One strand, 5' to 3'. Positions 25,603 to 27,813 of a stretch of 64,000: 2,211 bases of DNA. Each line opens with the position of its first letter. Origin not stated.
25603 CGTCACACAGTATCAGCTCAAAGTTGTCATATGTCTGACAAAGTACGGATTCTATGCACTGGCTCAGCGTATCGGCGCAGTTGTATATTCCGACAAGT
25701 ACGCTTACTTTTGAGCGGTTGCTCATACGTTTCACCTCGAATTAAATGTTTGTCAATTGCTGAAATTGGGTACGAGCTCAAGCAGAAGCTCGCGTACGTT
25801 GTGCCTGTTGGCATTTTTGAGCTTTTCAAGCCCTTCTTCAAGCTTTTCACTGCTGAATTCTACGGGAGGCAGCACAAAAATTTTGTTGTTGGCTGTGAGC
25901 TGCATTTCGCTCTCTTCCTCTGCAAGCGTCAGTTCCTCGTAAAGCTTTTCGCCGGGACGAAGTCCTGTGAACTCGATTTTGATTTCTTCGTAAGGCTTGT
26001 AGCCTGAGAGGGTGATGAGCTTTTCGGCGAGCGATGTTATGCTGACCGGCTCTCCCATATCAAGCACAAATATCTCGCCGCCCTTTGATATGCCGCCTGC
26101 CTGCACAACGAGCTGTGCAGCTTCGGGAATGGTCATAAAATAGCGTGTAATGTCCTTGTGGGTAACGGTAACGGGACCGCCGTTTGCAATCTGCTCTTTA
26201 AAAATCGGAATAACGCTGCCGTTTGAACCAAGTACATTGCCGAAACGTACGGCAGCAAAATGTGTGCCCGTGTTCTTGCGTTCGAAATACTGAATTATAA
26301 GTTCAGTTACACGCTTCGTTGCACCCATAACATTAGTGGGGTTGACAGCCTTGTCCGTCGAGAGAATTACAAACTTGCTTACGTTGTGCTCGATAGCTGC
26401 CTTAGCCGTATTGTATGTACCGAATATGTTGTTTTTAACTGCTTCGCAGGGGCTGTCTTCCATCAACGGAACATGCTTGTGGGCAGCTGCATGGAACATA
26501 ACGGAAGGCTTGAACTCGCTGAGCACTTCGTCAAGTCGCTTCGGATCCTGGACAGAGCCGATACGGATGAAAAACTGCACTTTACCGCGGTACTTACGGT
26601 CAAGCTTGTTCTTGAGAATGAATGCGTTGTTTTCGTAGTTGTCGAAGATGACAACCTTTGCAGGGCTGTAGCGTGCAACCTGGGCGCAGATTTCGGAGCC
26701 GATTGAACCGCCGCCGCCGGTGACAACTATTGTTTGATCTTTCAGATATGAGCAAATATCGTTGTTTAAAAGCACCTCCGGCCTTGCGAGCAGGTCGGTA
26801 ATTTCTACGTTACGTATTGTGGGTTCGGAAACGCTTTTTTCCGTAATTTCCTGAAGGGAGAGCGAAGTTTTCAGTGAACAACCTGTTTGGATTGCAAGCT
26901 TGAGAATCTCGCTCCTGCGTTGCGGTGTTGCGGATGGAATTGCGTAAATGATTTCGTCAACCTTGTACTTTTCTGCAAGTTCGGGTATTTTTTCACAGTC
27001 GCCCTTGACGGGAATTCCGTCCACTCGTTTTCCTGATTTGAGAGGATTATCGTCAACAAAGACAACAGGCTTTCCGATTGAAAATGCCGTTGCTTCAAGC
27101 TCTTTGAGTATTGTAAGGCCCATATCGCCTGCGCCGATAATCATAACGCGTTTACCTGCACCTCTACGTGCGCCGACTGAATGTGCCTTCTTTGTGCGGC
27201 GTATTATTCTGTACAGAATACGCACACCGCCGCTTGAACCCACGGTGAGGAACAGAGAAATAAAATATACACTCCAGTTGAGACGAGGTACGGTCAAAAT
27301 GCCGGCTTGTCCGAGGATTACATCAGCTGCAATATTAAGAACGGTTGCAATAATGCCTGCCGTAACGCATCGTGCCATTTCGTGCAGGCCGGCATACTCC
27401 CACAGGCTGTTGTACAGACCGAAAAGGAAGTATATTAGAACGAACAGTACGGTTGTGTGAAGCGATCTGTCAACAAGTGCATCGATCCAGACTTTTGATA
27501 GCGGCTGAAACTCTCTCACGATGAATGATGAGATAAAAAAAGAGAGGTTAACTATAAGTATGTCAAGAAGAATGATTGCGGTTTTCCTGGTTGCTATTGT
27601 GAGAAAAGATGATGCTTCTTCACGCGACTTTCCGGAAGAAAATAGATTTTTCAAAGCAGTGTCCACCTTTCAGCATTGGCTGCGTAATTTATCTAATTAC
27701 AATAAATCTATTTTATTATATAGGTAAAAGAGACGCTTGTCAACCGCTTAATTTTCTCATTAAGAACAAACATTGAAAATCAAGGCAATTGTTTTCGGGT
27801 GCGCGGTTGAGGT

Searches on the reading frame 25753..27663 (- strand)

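Call 30: search_protein_families(library=pfam, proteins=[window:25753-27663:-], max_evalue=0.001)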
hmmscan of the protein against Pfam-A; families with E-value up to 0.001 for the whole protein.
window:25753-27663:- (636 aa): 9 families
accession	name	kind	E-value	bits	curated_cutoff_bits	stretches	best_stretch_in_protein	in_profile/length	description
PF02719.21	Polysacc_synt_2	-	1.1e-118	396.2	20.2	1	312-588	1-283/293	Polysaccharide biosynthesis protein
PF01370.27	Epimerase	-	4.4e-21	75.8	20.9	1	312-522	1-224/240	NAD dependent epimerase/dehydratase family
PF16363.11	GDP_Man_Dehyd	-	1.5e-12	48.1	27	1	314-437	2-130/332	GDP-mannose 4,6 dehydratase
PF13727.12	CoA_binding_3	-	5.6e-12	46.5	25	1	81-257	3-164/175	CoA-binding domain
PF04321.23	RmlD_sub_bind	-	7.5e-11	42.1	27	1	311-482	2-156/287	RmlD substrate binding domain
PF01073.25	3Beta_HSD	-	2.6e-09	36.9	22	1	313-443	1-123/280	3-beta hydroxysteroid dehydrogenase/isomerase family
PF02254.24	TrkA_N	-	0.00015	22.5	23.8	0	173-207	1-31/116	TrkA-N domain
PF00106.31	adh_short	-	0.00041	20.3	26.6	0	310-425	1-121/195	short chain dehydrogenase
PF17836.7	PglD_N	-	0.00049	21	23.4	0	172-242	1-65/78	PglD N-terminal domain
